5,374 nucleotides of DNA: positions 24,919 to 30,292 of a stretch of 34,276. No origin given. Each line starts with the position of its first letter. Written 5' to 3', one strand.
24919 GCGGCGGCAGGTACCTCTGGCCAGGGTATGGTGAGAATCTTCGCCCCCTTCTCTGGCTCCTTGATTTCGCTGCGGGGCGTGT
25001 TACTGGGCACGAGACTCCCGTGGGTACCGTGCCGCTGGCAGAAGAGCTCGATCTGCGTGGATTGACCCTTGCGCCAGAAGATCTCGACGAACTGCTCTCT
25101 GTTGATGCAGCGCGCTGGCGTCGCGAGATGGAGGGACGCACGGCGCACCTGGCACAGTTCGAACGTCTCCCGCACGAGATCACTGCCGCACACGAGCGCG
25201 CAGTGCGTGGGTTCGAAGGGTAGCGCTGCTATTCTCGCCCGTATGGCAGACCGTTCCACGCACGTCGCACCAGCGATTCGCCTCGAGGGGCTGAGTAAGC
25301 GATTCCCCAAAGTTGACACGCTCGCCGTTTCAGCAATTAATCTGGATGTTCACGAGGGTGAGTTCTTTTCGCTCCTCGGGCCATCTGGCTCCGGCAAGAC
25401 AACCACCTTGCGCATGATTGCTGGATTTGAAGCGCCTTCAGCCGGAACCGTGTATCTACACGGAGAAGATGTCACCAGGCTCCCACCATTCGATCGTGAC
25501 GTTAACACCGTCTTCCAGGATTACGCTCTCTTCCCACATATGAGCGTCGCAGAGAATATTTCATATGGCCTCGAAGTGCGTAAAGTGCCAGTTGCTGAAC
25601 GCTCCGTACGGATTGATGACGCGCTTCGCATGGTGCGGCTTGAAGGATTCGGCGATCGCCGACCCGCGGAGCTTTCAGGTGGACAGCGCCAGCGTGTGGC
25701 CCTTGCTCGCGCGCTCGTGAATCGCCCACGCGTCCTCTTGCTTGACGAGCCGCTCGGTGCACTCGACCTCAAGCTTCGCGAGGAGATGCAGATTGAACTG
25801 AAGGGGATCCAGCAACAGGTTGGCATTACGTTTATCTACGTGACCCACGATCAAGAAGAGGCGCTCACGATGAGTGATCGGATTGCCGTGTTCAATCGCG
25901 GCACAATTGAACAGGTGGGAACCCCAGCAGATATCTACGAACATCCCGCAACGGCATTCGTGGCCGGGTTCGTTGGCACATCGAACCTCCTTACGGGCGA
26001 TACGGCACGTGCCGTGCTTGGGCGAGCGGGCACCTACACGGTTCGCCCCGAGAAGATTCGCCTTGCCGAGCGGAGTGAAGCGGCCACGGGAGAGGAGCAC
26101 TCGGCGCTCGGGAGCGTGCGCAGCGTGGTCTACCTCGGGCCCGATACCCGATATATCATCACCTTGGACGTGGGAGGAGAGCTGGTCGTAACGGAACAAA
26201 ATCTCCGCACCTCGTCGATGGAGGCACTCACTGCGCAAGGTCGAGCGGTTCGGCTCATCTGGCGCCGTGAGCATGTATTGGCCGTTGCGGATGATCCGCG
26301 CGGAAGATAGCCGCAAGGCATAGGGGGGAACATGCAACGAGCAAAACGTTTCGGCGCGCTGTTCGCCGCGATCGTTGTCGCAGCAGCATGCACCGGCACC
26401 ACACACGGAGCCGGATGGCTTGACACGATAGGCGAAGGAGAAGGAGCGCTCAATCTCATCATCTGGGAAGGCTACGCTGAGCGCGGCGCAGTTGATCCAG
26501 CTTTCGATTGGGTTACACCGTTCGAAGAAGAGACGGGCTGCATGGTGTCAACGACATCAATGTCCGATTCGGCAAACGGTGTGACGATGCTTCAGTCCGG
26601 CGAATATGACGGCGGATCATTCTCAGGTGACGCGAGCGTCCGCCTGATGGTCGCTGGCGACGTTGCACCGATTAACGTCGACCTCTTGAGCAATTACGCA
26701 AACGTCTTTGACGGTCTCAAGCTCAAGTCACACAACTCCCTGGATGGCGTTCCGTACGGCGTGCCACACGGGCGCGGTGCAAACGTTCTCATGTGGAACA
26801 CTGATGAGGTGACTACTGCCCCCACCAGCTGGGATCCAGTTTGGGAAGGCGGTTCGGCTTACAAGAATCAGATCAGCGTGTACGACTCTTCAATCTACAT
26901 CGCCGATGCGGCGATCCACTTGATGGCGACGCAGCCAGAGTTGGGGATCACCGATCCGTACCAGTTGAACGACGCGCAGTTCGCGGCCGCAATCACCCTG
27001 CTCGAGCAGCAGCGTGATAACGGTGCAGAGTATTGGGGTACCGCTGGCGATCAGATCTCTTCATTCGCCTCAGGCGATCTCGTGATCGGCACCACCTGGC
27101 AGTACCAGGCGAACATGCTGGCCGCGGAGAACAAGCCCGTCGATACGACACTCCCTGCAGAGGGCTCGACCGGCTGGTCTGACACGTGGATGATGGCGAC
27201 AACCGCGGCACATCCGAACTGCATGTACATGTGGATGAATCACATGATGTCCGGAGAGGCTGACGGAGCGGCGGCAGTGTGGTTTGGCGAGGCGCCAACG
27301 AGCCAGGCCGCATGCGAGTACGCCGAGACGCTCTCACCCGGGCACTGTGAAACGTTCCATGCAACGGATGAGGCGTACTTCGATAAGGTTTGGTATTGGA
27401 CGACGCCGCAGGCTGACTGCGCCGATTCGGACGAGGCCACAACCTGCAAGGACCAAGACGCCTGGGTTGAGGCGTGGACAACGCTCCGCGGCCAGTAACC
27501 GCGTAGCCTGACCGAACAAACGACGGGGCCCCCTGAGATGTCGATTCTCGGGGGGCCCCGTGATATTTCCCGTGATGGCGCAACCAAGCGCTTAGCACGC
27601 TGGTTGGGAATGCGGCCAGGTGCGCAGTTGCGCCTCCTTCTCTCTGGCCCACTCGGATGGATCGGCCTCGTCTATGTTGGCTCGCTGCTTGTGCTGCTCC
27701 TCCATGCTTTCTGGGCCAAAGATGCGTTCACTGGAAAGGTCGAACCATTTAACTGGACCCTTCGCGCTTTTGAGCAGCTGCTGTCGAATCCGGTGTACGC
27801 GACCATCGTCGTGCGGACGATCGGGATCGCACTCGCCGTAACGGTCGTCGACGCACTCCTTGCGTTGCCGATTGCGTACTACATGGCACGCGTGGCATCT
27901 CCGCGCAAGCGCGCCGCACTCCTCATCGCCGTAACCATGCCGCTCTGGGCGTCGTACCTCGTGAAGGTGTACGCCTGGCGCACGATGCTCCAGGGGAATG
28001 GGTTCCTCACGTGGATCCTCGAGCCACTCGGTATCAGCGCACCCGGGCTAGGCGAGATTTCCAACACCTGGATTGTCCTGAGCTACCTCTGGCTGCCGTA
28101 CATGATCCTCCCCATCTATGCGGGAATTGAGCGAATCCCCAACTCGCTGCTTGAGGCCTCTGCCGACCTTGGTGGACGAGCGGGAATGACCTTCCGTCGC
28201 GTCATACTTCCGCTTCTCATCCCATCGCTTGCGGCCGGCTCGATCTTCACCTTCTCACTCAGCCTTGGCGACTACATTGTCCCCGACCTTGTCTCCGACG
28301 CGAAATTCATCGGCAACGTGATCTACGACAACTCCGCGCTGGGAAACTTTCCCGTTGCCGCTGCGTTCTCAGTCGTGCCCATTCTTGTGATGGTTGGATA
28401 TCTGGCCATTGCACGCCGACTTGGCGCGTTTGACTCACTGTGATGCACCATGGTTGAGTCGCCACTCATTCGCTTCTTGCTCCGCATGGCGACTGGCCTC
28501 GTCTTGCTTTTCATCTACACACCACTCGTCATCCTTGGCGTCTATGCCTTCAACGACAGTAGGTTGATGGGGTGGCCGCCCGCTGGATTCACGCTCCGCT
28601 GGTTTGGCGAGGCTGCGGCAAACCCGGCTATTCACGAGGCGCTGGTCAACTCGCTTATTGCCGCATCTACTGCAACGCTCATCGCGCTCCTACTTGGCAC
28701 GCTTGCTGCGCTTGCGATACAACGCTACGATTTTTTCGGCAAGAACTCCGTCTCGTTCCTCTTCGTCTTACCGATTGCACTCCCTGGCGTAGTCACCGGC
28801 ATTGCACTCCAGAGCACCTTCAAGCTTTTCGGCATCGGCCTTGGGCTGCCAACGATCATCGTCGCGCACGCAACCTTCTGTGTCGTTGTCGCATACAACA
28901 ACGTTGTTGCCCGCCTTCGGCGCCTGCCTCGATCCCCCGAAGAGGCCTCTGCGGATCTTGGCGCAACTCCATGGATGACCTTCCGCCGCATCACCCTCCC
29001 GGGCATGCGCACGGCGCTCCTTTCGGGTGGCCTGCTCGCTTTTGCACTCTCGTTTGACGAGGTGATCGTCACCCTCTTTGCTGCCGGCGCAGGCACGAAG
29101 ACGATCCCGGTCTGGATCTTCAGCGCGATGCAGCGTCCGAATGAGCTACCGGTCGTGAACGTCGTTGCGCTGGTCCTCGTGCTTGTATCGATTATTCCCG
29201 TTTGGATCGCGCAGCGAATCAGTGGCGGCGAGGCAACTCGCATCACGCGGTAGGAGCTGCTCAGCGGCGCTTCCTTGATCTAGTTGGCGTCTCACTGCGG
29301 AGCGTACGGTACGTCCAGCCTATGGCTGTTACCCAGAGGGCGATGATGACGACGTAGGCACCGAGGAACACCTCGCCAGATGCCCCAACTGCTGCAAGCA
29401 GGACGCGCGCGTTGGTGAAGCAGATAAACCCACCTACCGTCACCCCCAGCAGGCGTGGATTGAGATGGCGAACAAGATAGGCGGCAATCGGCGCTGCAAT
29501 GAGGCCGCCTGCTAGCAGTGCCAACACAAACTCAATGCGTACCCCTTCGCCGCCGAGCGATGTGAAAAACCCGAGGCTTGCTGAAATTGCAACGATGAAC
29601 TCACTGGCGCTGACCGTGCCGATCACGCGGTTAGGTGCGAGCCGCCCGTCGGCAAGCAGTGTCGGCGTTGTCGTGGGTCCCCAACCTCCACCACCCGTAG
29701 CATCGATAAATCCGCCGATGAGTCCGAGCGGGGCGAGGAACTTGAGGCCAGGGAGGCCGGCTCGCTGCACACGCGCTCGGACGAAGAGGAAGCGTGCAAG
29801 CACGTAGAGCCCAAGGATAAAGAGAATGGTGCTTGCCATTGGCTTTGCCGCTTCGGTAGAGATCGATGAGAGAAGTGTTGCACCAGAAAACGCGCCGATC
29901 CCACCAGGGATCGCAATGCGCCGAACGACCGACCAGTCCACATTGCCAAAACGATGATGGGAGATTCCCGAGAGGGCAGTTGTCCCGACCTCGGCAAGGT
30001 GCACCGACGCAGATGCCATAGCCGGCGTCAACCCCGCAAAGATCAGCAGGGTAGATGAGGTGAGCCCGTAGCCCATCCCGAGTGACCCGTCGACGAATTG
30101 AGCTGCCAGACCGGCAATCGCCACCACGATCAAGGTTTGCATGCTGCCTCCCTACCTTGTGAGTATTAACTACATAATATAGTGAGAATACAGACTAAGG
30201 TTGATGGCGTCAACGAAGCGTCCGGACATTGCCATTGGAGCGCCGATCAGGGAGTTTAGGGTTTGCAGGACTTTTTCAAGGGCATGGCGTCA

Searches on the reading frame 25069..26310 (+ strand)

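Call 36: search_protein_families(library=pfam, proteins=[window:25069-26310:+], max_evalue=0.1)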
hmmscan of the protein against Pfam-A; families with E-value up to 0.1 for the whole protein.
window:25069-26310:+ (413 aa): 9 families
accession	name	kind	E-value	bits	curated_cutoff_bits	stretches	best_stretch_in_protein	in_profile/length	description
PF00005.33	ABC_tran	-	2.1e-37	129.2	25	1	89-229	3-136/137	ABC transporter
PF08402.16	TOBE_2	-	9.3e-14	51.7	21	1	324-404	2-74/76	TOBE domain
PF13304.12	AAA_21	-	0.00071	20.2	27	0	162-262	197-300/304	AAA domain, putative AbiEii toxin, Type IV TA system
PF25199.1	nSTAND_NTPase5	-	0.0015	18.8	34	1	82-137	25-82/145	Novel STAND NTPase 5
PF04984.19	Phage_sheath_1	-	0.0028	18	31.4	1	234-321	33-131/168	Phage tail sheath protein subtilisin-like domain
PF13191.12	AAA_16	-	0.0034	18.3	32.6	1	94-226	19-139/167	AAA ATPase domain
PF02463.25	SMC_N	-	0.0069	16.3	40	0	200-276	135-213/220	RecF/RecN/SMC N terminal domain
PF13401.12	AAA_22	-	0.01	16.6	27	1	98-121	6-29/130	AAA domain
PF00004.35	AAA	-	0.096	13.6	21.2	0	102-119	3-20/131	ATPase family associated with various cellular activities (AAA)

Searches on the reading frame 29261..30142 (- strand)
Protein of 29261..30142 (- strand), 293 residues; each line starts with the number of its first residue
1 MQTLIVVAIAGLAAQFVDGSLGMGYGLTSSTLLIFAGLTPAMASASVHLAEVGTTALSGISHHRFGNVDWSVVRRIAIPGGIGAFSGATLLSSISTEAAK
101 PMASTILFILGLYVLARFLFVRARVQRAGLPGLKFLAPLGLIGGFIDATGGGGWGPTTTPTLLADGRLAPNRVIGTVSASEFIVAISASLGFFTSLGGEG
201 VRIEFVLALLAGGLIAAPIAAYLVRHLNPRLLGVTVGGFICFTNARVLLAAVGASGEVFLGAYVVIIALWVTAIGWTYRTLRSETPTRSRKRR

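Call 3: search_protein_families(library=pfam, proteins=[window:29261-30142:-], max_evalue=0.01)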
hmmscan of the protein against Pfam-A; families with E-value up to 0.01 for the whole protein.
window:29261-30142:- (293 aa): 1 family
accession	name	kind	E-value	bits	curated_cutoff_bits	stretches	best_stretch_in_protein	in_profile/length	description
PF01925.25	TauE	-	2.7e-38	132.4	32.6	1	8-245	2-235/237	Sulfite exporter TauE/SafE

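Call 4: search_protein_families(library=ncbifam, proteins=[window:29261-30142:-], max_evalue=0.01)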
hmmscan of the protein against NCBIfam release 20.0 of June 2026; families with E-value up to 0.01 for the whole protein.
window:29261-30142:- (293 aa): 1 family
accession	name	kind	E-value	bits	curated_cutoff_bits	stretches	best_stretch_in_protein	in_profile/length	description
NF007909.0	PRK10621.1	equivalog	8e-10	38.5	383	2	4-116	12-123/266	hypothetical protein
